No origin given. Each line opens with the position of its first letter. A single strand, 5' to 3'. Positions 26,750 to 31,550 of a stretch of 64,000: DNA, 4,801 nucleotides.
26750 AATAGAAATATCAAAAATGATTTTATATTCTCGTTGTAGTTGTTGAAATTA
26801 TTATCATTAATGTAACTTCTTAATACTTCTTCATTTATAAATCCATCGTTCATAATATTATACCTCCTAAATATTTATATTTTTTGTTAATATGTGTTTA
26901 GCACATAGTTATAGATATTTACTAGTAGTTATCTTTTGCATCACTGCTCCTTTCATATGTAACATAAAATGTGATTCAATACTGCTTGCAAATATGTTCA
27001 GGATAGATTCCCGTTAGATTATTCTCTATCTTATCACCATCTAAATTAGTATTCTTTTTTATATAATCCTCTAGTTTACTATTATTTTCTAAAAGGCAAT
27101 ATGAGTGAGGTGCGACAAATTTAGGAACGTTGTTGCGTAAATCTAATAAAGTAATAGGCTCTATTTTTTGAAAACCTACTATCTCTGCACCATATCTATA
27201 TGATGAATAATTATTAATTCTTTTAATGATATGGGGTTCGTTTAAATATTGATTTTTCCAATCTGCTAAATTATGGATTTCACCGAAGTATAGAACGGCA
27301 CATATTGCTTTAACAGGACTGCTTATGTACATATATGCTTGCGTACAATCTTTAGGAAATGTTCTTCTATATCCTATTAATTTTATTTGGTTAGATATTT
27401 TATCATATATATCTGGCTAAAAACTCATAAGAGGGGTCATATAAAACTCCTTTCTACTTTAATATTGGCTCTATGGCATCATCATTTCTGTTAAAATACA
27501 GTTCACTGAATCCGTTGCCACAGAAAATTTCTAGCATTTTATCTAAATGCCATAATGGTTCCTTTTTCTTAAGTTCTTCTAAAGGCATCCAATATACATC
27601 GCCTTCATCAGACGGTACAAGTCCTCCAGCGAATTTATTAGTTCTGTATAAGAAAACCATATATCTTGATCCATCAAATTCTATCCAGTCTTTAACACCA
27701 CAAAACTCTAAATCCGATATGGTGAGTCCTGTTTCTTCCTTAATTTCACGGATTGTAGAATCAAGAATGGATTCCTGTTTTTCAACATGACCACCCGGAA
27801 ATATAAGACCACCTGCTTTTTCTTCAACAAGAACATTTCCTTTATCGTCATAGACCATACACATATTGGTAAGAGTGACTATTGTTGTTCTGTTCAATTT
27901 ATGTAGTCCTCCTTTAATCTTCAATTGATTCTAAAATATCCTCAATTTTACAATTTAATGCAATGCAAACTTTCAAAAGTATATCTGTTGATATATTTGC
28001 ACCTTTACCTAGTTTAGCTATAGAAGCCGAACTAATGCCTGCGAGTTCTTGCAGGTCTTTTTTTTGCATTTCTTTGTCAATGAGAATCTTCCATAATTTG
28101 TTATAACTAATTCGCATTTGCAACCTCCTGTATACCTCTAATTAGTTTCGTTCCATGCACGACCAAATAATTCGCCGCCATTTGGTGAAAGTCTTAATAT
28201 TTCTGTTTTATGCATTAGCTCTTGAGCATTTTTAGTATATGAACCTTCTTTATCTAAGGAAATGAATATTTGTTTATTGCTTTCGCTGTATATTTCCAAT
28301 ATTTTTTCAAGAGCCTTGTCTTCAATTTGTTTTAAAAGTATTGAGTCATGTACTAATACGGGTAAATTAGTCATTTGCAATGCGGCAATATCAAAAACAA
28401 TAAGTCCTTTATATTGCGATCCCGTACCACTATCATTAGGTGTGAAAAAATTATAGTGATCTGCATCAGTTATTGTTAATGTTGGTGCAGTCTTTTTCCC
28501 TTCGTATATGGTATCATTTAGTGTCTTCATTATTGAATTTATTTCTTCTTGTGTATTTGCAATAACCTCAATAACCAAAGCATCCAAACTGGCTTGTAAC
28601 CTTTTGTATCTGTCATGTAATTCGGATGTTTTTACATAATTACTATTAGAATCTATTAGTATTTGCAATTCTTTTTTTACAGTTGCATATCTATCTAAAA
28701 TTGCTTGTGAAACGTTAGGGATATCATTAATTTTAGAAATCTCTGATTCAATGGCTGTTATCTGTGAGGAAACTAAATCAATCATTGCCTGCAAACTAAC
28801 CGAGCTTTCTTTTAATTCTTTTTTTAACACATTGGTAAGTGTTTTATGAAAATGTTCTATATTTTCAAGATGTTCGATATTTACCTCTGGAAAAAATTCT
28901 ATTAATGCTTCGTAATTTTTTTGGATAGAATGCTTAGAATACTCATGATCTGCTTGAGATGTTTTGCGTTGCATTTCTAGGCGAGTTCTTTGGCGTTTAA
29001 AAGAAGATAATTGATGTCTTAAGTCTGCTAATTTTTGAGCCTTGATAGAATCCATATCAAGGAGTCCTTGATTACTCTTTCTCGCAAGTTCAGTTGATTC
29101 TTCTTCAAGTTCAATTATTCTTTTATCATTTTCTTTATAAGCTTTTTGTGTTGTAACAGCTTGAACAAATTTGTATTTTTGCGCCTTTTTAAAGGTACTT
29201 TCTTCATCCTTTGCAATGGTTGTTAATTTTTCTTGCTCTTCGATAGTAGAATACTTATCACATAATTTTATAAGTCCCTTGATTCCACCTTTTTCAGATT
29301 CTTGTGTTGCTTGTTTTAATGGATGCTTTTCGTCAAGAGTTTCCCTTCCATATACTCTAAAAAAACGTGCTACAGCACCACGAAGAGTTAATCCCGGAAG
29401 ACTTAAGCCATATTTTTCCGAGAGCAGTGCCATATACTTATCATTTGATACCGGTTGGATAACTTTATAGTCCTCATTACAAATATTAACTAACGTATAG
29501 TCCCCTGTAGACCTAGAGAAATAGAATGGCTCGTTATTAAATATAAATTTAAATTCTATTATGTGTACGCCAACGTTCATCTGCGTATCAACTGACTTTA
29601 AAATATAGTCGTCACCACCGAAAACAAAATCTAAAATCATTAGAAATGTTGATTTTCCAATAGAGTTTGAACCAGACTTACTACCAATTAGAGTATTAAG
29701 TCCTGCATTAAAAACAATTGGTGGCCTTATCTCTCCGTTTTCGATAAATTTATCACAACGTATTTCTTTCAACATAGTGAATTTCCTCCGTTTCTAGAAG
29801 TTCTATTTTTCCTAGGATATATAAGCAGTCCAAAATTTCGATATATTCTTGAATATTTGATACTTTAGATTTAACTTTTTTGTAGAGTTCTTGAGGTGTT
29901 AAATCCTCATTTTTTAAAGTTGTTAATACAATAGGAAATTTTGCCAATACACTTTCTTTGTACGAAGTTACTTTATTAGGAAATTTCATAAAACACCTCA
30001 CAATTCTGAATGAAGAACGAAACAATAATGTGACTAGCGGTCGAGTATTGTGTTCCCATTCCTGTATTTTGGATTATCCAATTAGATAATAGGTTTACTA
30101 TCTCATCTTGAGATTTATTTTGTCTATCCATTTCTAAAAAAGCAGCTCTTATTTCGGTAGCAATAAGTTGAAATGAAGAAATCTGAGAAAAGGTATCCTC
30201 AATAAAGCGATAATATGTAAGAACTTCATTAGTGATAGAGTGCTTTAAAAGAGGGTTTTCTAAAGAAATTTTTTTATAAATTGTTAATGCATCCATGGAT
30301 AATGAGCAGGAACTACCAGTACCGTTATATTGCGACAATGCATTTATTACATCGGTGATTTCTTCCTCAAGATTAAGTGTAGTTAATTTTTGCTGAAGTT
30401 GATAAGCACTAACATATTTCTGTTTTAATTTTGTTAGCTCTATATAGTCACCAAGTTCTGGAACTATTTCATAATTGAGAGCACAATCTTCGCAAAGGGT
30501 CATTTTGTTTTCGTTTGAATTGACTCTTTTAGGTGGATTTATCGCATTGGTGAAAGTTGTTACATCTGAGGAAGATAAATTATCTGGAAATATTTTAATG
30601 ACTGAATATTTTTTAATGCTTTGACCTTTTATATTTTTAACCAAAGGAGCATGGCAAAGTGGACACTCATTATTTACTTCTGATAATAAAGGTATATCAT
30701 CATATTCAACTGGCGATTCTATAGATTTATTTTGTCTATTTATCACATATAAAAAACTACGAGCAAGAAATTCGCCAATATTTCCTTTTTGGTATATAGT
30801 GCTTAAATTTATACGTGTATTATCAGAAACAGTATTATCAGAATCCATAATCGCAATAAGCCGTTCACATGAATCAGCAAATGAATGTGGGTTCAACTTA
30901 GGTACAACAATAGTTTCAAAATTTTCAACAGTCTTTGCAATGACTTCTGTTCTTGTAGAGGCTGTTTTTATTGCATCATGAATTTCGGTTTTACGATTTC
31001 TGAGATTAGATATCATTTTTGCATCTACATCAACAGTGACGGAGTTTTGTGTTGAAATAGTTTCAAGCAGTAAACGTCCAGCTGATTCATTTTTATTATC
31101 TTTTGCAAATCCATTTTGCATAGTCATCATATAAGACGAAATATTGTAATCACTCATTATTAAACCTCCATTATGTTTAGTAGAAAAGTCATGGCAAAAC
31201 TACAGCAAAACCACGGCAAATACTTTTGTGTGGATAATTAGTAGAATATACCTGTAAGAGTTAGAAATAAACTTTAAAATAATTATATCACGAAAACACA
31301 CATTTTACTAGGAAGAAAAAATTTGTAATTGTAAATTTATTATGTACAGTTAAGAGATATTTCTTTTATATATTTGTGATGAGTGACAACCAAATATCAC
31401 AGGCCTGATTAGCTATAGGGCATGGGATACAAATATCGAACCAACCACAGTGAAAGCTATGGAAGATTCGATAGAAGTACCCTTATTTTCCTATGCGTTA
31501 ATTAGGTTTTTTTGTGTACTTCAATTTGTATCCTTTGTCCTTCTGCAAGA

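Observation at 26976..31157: Six translationally coupled genes: ABC-3C/Lamassu-like trio fused operonically to XRE-HTH, Nudix and ASCH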

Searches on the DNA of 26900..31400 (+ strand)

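Call 10: search_dna_similar(query=window:26900-31400:+, collection=phages, mode=near)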
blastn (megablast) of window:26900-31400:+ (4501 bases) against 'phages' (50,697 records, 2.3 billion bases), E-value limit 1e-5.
No match.

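Call 11: search_dna_similar(query=window:26900-31400:+, collection=plasmids, mode=near)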
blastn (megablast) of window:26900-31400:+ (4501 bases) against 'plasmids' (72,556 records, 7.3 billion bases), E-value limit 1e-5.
No match.

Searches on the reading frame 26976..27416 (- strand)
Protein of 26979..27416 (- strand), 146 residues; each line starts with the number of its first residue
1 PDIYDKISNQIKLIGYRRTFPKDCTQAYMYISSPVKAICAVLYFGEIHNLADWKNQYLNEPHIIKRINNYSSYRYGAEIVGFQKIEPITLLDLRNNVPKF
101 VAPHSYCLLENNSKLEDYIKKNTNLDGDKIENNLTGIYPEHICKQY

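Call 3: search_protein_families(library=pfam, proteins=[window:26976-27332:-], max_evalue=0.01)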
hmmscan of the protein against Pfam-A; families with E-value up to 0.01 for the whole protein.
window:26976-27332:- (118 aa): 0 families

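Call 4: search_protein_families(library=padloc, proteins=[window:26976-27332:-], max_evalue=0.01)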
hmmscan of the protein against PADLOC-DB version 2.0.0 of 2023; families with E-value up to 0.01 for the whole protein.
window:26976-27332:- (118 aa): 0 families

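Call 32: find_homologous_proteins(query=window:26979-27416:-, max_evalue=0.001)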
Query window:26979-27416:- (146 aa): 12 proteins with E <= 0.001 among 32 candidates.
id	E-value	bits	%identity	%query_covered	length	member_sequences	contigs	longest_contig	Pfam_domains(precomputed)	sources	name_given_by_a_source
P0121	1.5e-74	267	100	81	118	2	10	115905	-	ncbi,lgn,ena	-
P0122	1.2e-73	264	79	100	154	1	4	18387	-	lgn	-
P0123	1.0e-69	251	76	100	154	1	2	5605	-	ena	-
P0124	1.5e-68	247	75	100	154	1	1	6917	-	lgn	-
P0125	2.1e-60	221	67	100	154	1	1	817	-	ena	-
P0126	6.9e-58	213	65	100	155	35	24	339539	-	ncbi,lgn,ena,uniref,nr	ncbi:hypothetical protein HF847_00155 [Clostridium cochlearium]|uniref:hypothetical protein n=1 Tax=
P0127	9.1e-55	203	62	100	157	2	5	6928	-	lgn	-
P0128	6.0e-54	200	64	99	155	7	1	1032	-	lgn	-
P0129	5.0e-52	194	60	100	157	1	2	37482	-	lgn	-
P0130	3.4e-51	191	62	99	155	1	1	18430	-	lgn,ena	-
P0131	1.5e-36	143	54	84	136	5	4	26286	-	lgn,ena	-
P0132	4.4e-35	139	48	99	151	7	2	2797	-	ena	-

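Call 34: find_encoding_contigs(protein=P0126, flank=5000, max_places=6)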
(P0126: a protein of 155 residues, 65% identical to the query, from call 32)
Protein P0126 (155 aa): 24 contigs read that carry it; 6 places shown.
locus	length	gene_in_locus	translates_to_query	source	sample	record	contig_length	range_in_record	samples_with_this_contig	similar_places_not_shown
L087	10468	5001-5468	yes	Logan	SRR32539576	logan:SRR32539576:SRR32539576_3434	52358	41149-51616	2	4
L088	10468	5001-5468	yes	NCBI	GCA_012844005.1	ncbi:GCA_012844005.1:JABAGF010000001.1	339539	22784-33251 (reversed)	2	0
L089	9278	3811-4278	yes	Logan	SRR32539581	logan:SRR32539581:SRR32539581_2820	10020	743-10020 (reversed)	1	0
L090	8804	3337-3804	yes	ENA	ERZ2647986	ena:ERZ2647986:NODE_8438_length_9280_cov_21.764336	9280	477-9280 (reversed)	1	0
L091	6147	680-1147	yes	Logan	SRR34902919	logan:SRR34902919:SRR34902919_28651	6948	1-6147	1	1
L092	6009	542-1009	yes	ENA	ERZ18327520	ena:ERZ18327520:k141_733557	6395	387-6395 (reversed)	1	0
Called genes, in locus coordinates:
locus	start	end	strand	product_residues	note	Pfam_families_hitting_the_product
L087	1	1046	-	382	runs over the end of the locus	PF10926:DUF2800, PF12705:PDDEXK_1 (weak)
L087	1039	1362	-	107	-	-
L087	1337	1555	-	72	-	-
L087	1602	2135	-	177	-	-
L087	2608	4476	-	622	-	-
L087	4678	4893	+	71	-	PF13443:HTH_26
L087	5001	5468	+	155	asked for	-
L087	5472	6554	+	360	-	PF00145:DNA_methylase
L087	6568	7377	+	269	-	PF09562:RE_LlaMI, PF15515:MvaI_BcnI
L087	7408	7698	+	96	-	-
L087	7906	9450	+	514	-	-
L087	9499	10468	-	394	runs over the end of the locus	PF00145:DNA_methylase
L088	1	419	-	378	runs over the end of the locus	PF10926:DUF2800, PF12705:PDDEXK_1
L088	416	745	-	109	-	-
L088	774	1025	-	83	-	-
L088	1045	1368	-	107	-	PF08220:HTH_DeoR, PF08279:HTH_11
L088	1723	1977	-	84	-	-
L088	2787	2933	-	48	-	-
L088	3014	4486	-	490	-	-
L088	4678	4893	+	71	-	PF13443:HTH_26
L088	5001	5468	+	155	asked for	-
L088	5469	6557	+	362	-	PF00145:DNA_methylase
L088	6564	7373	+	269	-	PF09562:RE_LlaMI, PF15515:MvaI_BcnI (weak)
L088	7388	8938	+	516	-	-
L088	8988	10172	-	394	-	PF00145:DNA_methylase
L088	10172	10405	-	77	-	PF13443:HTH_26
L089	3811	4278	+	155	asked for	-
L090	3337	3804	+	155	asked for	-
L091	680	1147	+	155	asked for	-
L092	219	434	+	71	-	PF13443:HTH_26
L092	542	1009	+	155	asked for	-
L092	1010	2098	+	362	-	PF00145:DNA_methylase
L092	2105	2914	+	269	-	PF09562:RE_LlaMI, PF15515:MvaI_BcnI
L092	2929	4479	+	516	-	-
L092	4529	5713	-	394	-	PF00145:DNA_methylase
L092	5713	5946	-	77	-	PF13443:HTH_26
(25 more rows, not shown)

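Call 35: find_encoding_contigs(protein=P0122, flank=5000, max_places=4)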
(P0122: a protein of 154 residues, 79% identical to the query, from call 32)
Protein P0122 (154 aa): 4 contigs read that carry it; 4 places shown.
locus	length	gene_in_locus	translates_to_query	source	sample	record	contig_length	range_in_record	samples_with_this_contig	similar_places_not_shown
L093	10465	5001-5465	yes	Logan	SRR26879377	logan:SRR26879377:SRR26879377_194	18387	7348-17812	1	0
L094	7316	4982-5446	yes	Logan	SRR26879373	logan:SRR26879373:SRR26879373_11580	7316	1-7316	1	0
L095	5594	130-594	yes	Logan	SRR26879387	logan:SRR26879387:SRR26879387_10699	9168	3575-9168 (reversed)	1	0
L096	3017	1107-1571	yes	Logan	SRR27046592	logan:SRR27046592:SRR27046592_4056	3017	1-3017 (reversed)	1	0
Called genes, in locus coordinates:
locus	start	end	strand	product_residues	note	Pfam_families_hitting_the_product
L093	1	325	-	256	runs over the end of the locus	PF02498:Bro-N, PF03374:ANT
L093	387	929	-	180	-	PF08281:Sigma70_r4_2 (weak)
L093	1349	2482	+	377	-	PF20277:CTD11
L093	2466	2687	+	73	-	PF20292:MC7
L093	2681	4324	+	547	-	PF10088:DUF2326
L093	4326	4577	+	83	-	PF01381:HTH_3 (weak), PF13443:HTH_26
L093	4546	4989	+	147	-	PF00293:NUDIX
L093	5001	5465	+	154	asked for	-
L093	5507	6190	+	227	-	PF09564:RE_NgoBV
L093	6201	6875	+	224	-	PF09564:RE_NgoBV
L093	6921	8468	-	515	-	PF00145:DNA_methylase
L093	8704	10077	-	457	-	PF01938:TRAM, PF05958:tRNA_U5-meth_tr, PF05175:MTS (weak), PF06325:PrmA (faint), PF02475:TRM5-TYW2_MTfase, PF09445:Methyltransf_15 (weak), PF13649:Methyltransf_25 (weak), PF13847:Methyltransf_31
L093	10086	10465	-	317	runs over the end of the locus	?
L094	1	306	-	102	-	?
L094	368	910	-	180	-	PF08281:Sigma70_r4_2 (weak)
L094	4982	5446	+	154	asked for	-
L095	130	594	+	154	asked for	-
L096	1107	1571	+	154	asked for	-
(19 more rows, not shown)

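Call 46: predict_structure(alignment_id=A4)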
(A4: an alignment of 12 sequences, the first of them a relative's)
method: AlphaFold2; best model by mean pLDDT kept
length: 154 residues; sequences in the alignment: 12
mean_pLDDT: 85.4   pTM: 0.81
mean pLDDT of the five models: 85.4, 77.0, 66.4, 65.0, 64.2
residues with pLDDT >= 90: 54; 70-90: 90; 50-70: 9; < 50: 1
segments of 3 or more residues with pLDDT < 50: none
pLDDT, mean of each block of 10 residues (from residue 1): 87 86 77 89 87 87 87 81 86 94 89 82 94 94 73 56
secondary structure, 60 per line:
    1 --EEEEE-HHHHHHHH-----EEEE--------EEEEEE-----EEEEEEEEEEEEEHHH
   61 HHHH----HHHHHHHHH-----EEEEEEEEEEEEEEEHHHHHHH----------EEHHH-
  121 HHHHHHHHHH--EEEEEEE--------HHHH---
elements in order: E3-7 H9-16 E22-25 E34-39 E45-57 H58-64 H69-77 E83-97 H98-104 H121-130 E133-139 H148-151

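Call 50: fold_search(model_id=the predicted structure, library=pdb)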
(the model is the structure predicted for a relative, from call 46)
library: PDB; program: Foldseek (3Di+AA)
matches with E <= 10: 146; with E <= 0.001: 8
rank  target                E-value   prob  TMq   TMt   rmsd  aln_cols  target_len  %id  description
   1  5y6b_B                3.8e-08  1.00  0.59  0.63   5.1       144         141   25  Crystal structure of ZmASCH Y47F mutant protein from Zymomonas mobilis (released 2018-07-18)
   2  5gus_B                4.0e-08  1.00  0.59  0.63   5.2       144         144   26  Crystal structure of ASCH domain from Zymomonas mobilis (released 2017-08-30)
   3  5y6b_D                8.4e-08  1.00  0.58  0.63   5.1       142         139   25  Crystal structure of ZmASCH Y47F mutant protein from Zymomonas mobilis (released 2018-07-18)
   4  5y6b_A                9.5e-08  1.00  0.59  0.62   5.1       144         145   25  Crystal structure of ZmASCH Y47F mutant protein from Zymomonas mobilis (released 2018-07-18)
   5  5gus_A                9.5e-08  1.00  0.58  0.62   5.1       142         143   25  Crystal structure of ASCH domain from Zymomonas mobilis (released 2017-08-30)
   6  5guq_A                1.0e-07  1.00  0.59  0.62   5.2       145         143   26  Crystal structure of ASCH from Zymomonas mobilis (released 2017-08-30)
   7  5guq_C                1.0e-07  1.00  0.59  0.60   5.3       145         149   26  Crystal structure of ASCH from Zymomonas mobilis (released 2017-08-30)
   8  5y6c_A                1.8e-07  1.00  0.58  0.62   5.2       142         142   25  Crystal structure of ZmASCH S128A mutant protein from Zymomonas mobilis (released 2018-07-18)
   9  2dp9                  1.1e-02  0.98  0.38  0.45   6.2       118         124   14  Crystal Structure of Conserved Hypothetical Protein TTHA0113 from Thermus thermophilus HB8 (released 2006-11-08)
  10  8yew                  1.7e-02  0.99  0.50  0.52   6.3       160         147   11  TRIP4 ASCH domain in unliganded form (released 2024-06-26)
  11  2gbs_MODEL_1_A        2.4e-02  0.99  0.55  0.57   3.8       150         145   14  NMR structure of Rpa0253 from Rhodopseudomonas palustris. Northeast structural genomics consortium target RpR3 (released 2006-04-11)
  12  8yfi_A                3.3e-02  0.98  0.50  0.53   5.5       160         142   12  TRIP4 ASCH domain in complex with a 12bp dsDNA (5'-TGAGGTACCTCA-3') (released 2024-06-26)
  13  9kyl_B                3.5e-02  0.98  0.49  0.53   6.6       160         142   11  Crystal structure of human TRIP4 in complex with 11bp dsDNA (released 2025-08-20)
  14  9kyk                  4.2e-02  0.98  0.51  0.50   5.7       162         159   11  Crystal structure of human TRIP4 (released 2025-08-20)
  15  8yfj_A                4.7e-02  0.97  0.49  0.52   6.5       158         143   11  TRIP4 ASCH domain in complex with a 12bp dsDNA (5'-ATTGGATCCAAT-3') (released 2024-06-26)
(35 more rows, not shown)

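Call 83: search_protein_families(library=padloc, proteins=[L093:1349-2479:+, L093:2681-4321:+], max_evalue=0.001)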
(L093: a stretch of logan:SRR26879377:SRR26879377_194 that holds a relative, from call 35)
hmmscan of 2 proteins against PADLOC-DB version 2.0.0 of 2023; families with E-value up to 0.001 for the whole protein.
L093:1349-2479:+ (377 aa): 3 families
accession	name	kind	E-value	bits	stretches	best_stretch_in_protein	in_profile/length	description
PDLC03857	LmuA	-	9.5e-12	43.2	1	1-139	1-142/327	-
PDLC00151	HamA1|HamA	-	1.6e-06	25.5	1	2-154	5-145/436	DUF1837 domain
PDLC04772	PDC-M68A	-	3.3e-06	25.3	1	190-373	65-251/253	-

L093:2681-4321:+ (547 aa): 1 family
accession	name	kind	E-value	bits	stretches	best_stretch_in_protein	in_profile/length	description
PDLC04774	PDC-M68B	-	5.9e-10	36.4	1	11-541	6-579/581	-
